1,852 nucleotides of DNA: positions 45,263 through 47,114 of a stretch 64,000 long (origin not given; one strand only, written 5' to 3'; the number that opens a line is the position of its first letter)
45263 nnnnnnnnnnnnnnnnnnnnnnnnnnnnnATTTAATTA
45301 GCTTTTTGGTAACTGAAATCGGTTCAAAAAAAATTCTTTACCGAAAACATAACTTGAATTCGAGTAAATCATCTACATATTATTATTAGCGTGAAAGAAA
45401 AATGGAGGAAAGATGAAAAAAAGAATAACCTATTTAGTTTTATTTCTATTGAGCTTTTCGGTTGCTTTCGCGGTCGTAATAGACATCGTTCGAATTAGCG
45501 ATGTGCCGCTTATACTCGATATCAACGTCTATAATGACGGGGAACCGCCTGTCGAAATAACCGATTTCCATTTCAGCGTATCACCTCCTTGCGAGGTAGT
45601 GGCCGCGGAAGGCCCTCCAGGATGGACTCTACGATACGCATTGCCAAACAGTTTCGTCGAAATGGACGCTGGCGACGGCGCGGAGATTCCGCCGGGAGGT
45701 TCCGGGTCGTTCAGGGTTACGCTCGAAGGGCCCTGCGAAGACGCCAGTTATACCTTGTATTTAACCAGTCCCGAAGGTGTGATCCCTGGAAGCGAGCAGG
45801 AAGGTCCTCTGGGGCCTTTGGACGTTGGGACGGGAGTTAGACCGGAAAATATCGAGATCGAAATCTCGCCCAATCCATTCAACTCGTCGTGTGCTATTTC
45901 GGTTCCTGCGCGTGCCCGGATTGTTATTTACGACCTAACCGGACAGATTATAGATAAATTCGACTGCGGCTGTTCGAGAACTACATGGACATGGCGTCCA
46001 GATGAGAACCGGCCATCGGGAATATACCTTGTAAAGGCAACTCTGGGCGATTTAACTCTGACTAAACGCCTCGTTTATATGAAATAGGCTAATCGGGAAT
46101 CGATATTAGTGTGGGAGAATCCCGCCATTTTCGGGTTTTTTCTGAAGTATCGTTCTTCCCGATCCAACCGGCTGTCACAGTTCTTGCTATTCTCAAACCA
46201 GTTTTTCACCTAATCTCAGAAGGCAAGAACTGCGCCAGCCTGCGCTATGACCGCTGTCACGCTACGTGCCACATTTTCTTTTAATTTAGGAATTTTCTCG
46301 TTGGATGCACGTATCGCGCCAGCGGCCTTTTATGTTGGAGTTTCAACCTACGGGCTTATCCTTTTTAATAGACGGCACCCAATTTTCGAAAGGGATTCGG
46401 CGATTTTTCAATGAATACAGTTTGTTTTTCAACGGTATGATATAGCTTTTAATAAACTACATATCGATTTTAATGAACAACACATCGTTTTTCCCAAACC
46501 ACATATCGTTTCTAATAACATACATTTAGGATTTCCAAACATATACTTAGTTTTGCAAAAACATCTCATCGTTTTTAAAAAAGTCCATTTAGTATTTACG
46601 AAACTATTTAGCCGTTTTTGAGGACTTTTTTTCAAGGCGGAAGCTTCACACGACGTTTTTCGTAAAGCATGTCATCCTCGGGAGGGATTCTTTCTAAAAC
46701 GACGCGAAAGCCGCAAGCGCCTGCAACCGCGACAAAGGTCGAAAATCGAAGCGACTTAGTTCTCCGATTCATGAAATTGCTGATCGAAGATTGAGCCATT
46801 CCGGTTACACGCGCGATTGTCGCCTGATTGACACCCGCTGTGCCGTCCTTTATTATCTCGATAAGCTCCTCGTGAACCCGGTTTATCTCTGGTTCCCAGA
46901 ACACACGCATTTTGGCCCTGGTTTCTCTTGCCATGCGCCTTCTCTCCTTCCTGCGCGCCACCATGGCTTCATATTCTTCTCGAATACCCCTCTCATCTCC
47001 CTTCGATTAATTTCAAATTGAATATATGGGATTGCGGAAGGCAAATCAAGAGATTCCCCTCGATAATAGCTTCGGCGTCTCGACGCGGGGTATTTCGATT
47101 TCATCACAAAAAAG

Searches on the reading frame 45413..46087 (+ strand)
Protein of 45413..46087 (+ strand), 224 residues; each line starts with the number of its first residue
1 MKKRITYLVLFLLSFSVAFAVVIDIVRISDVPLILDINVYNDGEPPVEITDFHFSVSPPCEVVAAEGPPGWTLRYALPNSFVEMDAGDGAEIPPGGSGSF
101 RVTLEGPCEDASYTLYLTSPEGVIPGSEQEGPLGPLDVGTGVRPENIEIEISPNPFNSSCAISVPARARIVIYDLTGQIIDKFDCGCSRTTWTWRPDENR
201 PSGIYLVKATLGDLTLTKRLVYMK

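Call 22: search_protein_families(library=pfam, proteins=[window:45413-46087:+])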
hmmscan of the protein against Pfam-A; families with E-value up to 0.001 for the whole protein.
window:45413-46087:+ (224 aa): 1 family
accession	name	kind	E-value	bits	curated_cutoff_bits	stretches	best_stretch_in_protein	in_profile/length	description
PF18962.6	Por_Secre_tail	-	0.00016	22.3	27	1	151-221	1-74/75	Secretion system C-terminal sorting domain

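Call 38: find_encoding_contigs(protein=window:45413-46087:+, flank=10000, max_places=6)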
Protein window:45413-46087:+ (224 aa): no gene with exactly this product is on record in the collection.

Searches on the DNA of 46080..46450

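Call 10: search_rna_families(source=window, start=46080, end=46450, threshold=evalue, max_evalue=10)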
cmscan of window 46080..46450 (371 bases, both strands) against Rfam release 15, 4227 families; matches with E-value up to 10: 5.
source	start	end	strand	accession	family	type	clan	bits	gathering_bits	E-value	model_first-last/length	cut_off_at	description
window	46256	46333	+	RF02676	Esr41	Gene; sRNA;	-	19.6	102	0.19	1-74/74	no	Enterohemorrhagic E. coli sRNA 41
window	46250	46326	-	RF01024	mir-944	Gene; miRNA;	-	17.1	100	2.4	1-88/88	no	mir-944 microRNA precursor family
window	46160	46249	-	RF00683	mir-143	Gene; miRNA;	-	14.7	60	1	1-84/84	no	mir-143 microRNA precursor family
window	46167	46243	-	RF00251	mir-219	Gene; miRNA;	-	14.3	54.5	2.5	1-79/79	no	mir-219 microRNA precursor family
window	46162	46248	-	RF00728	mir-81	Gene; miRNA;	CL00091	14.2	54.5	2.6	1-89/89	no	mir-81 microRNA precursor family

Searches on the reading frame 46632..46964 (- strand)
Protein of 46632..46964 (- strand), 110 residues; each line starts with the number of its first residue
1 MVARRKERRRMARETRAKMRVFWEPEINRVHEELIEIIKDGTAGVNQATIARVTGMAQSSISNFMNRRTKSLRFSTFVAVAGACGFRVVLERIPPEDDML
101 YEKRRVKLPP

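Call 22: search_protein_families(library=pfam, proteins=[window:46632-46964:-])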
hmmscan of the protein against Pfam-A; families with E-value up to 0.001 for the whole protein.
window:46632-46964:- (110 aa): 1 family
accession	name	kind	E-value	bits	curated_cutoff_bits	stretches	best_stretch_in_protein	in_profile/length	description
PF13560.12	HTH_31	-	0.00036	21.2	27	1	16-87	13-57/64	Helix-turn-helix domain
